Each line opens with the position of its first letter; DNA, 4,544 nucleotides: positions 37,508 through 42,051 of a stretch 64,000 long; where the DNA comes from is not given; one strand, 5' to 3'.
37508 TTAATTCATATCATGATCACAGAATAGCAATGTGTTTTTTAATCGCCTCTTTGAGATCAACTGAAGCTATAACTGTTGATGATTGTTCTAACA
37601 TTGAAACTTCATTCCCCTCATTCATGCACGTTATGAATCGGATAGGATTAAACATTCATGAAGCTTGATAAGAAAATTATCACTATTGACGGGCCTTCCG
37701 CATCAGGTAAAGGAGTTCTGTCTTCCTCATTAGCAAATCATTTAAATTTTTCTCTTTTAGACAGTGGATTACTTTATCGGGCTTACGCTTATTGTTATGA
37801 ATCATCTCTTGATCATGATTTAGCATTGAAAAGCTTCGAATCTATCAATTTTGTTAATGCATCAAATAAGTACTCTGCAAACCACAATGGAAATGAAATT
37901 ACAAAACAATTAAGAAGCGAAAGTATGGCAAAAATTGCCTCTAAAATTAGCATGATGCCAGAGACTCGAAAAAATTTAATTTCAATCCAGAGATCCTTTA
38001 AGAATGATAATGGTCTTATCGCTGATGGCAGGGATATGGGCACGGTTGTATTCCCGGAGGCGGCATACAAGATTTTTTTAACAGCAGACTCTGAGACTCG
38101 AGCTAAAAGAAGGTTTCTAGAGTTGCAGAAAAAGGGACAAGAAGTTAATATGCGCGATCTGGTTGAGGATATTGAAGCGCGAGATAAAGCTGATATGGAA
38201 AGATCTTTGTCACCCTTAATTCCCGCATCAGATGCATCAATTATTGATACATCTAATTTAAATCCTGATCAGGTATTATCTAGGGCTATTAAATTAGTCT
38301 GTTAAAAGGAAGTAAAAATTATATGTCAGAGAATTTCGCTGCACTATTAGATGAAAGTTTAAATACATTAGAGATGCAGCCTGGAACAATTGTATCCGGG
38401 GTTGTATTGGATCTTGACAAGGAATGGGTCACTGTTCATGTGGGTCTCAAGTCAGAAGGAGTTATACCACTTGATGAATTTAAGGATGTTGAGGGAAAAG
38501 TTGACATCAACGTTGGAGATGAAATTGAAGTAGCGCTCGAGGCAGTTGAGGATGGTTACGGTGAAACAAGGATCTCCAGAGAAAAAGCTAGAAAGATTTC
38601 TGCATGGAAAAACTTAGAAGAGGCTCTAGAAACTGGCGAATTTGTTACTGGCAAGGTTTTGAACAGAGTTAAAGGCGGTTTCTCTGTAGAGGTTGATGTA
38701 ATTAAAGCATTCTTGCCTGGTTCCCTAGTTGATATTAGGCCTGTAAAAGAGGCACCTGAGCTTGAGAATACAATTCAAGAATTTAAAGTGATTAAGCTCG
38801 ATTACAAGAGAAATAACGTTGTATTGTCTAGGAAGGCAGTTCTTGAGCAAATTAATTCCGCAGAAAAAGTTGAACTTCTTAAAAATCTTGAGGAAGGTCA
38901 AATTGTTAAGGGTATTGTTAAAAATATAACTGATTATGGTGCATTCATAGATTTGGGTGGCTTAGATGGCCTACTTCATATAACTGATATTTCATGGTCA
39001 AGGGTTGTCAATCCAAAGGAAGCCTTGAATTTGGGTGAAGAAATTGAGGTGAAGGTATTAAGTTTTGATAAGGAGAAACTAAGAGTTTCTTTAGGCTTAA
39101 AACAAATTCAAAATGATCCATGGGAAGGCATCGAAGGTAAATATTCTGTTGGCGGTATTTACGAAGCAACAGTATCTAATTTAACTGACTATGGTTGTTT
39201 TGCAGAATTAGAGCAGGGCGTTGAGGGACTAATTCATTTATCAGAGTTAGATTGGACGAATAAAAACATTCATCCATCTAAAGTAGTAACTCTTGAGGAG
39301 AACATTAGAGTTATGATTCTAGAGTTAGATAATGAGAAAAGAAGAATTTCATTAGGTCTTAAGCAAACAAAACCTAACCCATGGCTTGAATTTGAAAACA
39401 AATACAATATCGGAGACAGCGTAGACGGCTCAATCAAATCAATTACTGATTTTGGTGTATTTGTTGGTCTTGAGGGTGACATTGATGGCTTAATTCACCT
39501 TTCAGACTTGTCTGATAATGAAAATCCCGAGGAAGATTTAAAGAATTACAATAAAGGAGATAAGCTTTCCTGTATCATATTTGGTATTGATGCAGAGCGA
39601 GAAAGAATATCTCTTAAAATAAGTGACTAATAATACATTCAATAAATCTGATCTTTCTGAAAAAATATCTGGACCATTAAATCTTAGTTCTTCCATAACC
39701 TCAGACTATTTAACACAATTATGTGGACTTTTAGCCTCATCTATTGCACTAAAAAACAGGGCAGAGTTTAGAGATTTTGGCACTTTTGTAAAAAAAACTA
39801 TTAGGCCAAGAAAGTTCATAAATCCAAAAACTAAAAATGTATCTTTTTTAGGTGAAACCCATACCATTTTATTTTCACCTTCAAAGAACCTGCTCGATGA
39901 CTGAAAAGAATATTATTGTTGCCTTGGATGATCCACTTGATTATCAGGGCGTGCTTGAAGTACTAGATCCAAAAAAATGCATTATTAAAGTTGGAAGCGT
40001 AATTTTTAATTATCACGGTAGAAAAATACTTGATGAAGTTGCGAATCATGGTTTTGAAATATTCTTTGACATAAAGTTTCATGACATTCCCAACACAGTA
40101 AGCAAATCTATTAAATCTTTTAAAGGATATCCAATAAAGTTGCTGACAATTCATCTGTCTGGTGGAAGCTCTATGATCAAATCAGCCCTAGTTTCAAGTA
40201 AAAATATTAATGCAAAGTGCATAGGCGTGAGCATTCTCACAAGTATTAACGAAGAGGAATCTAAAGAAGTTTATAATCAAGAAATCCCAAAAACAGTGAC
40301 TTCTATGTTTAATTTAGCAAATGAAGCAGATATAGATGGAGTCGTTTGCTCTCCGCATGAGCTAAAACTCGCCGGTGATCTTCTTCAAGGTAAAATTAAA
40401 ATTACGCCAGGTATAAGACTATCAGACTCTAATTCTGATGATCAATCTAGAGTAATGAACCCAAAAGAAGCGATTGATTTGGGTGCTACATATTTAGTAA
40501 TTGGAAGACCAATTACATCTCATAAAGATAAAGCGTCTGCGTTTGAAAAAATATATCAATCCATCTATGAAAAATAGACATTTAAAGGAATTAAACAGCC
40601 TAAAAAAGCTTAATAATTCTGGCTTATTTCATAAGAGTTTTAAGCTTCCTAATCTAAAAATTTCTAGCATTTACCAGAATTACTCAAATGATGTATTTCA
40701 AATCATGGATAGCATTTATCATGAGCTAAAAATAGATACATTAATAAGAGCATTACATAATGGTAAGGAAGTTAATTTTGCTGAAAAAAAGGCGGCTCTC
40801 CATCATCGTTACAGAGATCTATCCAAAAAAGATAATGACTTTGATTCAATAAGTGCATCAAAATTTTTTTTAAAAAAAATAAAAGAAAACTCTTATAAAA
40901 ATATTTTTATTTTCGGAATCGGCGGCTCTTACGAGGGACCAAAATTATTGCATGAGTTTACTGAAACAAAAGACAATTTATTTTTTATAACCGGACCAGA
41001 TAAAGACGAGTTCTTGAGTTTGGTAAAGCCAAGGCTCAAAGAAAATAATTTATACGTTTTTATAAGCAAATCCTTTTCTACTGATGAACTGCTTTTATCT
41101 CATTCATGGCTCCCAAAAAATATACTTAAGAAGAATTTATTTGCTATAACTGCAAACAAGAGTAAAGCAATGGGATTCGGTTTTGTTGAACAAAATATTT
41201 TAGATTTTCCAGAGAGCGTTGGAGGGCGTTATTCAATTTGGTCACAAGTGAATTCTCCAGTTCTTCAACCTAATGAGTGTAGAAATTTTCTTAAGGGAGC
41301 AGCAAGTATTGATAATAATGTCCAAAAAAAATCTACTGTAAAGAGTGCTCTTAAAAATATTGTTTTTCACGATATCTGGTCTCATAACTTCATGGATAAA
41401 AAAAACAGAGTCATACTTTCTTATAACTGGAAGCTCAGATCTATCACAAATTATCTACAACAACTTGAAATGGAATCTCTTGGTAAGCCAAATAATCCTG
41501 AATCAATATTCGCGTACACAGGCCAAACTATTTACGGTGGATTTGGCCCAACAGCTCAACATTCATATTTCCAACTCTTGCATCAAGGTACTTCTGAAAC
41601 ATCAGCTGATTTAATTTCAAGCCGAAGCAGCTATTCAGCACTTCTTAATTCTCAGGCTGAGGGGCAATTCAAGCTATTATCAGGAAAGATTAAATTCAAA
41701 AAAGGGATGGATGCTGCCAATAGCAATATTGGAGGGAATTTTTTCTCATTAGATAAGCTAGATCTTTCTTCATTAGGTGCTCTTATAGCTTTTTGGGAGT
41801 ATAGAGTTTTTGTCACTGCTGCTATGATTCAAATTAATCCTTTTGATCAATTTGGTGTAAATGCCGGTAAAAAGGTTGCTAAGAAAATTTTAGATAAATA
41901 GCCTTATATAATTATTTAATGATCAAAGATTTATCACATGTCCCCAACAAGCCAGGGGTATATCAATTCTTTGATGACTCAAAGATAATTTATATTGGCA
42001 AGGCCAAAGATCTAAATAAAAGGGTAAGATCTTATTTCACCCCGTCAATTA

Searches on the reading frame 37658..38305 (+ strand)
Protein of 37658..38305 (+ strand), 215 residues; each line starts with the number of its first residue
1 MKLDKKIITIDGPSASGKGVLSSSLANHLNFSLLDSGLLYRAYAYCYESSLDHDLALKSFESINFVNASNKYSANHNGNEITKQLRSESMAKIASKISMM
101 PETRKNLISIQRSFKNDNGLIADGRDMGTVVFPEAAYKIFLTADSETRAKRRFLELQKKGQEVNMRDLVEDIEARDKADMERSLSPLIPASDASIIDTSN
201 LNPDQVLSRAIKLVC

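Call 57: search_protein_families(library=ncbifam, proteins=[window:37658-38305:+], max_evalue=1e-20)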
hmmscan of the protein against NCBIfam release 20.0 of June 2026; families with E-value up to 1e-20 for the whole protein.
window:37658-38305:+ (215 aa): 4 families
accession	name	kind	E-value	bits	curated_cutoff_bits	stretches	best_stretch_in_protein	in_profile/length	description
TIGR00017.1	cmk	equivalog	3.1e-60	203.6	135.55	1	6-212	3-215/217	(d)CMP kinase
NF008816.0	PRK11860.1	equivalog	6.6e-57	193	943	1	7-212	445-652/662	bifunctional 3-phosphoshikimate 1-carboxyvinyltransferase/cytidylate kinase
NF010004.0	PRK13477.1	equivalog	1.6e-50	172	524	1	5-213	285-502/514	bifunctional pantoate--beta-alanine ligase/(d)CMP kinase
NF007071.0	PRK09518.1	equivalog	7.9e-36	123.8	953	1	7-214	6-225/706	bifunctional cytidylate kinase/GTPase Der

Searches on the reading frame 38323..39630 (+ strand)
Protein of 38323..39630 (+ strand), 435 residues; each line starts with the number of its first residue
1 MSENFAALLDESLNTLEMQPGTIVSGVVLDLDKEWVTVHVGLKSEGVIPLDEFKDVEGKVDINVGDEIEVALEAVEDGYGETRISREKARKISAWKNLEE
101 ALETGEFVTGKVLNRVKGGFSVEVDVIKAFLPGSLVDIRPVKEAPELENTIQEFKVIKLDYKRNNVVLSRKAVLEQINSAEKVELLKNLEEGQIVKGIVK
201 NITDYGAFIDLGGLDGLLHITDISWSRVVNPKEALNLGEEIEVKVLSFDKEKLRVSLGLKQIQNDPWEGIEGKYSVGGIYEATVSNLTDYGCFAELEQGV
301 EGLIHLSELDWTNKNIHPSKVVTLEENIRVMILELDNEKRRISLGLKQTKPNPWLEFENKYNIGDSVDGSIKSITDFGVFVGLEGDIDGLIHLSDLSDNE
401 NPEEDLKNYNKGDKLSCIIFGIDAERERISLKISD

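Call 57: search_protein_families(library=ncbifam, proteins=[window:38323-39630:+], max_evalue=1e-20)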
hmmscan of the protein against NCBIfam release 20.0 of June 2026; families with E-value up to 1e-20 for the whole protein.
window:38323-39630:+ (435 aa): 19 families
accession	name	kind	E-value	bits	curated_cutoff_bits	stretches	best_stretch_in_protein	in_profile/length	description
NF004954.0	PRK06299.1-4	equivalog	1.4e-206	687.1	727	1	1-433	1-433/560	30S ribosomal protein S1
NF004951.0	PRK06299.1-1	equivalog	2.6e-191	636.8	918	1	1-433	1-433/556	30S ribosomal protein S1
NF004955.0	PRK06299.1-5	equivalog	8.4e-168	559.1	878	1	2-433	9-440/566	30S ribosomal protein S1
NF004952.0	PRK06299.1-2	equivalog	1.8e-164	548.3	524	1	3-433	31-460/580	30S ribosomal protein S1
TIGR00717.1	rpsA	equivalog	1.1e-162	542.2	577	1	3-433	1-429/516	30S ribosomal protein S1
NF004953.0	PRK06299.1-3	equivalog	1.4e-143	479.2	720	1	3-431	30-453/580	30S ribosomal protein S1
NF000907.0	PRK00087.1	equivalog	3e-124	415.6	624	2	5-312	287-599/671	bifunctional 4-hydroxy-3-methylbut-2-enyl diphosphate reductase/30S ribosomal protein S1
NF005208.0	PRK06676.1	equivalog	1.2e-121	406.4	368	2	11-316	9-316/391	30S ribosomal protein S1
NF005911.0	PRK07899.1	equivalog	4.1e-108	362.1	691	2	3-310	20-327/486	30S ribosomal protein S1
NF010379.0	PRK13806.1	equivalog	5.2e-105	351.9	648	1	2-432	14-447/491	30S ribosomal protein S1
NF004956.0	PRK06299.1-6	equivalog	2.8e-94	316.7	711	1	3-433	15-440/554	30S ribosomal protein S1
NF005639.0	PRK07400.1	equivalog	4.6e-58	196.6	460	1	2-270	15-275/318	30S ribosomal protein S1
NF005973.0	PRK08059.1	equivalog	1.7e-44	150.8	148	0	187-266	3-83/123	S1 domain-containing post-transcriptional regulator GSP13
NF040579.1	S1_dom_CvfD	subfamily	4.2e-42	143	117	0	190-265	2-78/113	CvfD/Ygs/GSP13 family RNA-binding post-transcriptional regulator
NF008805.1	PRK11824.1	equivalog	1.8e-36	125.8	471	0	149-258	578-679/683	polyribonucleotide nucleotidyltransferase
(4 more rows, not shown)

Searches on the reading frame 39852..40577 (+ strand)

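Call 7: search_protein_families(library=ncbifam, proteins=[window:39852-40577:+], max_evalue=0.00001)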
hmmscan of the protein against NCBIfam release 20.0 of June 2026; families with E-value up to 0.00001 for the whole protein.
window:39852-40577:+ (241 aa): 3 families
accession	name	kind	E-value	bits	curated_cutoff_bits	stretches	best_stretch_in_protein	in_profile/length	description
NF001273.0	PRK00230.1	equivalog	2.7e-63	213.4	193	1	16-239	2-230/233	orotidine-5'-phosphate decarboxylase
TIGR01740.1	pyrF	equivalog_domain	1.1e-36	126.5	92.3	1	22-234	2-215/216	orotidine-5'-phosphate decarboxylase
NF010386.0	PRK13813.1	equivalog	5.7e-32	111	208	1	16-239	2-214/216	orotidine 5'-phosphate decarboxylase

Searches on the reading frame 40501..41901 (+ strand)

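Call 7: search_protein_families(library=ncbifam, proteins=[window:40501-41901:+], max_evalue=0.00001)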
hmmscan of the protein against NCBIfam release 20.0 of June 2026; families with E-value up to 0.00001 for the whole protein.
window:40501-41901:+ (466 aa): 7 families
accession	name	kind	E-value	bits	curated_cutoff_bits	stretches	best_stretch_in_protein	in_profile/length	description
NF001211.0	PRK00179.1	equivalog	3.3e-72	243.7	492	1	39-465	35-517/544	glucose-6-phosphate isomerase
NF010695.0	PRK14095.1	equivalog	2.5e-44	151.8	703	1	51-465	46-511/536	glucose-6-phosphate isomerase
NF010696.0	PRK14096.1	equivalog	2.6e-42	145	671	1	124-465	106-463/528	glucose-6-phosphate isomerase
NF003016.0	PRK03868.1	equivalog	1.4e-34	119.6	487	1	114-465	42-408/410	glucose-6-phosphate isomerase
NF040629.1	PGI_Meth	equivalog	7.1e-21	74.8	350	1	107-459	36-394/396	glucose-6-phosphate isomerase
NF010697.0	PRK14097.1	equivalog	5.7e-18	64.7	443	1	104-466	47-434/448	glucose-6-phosphate isomerase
NF007080.0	PRK09533.1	equivalog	1.6e-12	46.2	712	1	62-330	388-667/949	bifunctional transaldolase/phosoglucose isomerase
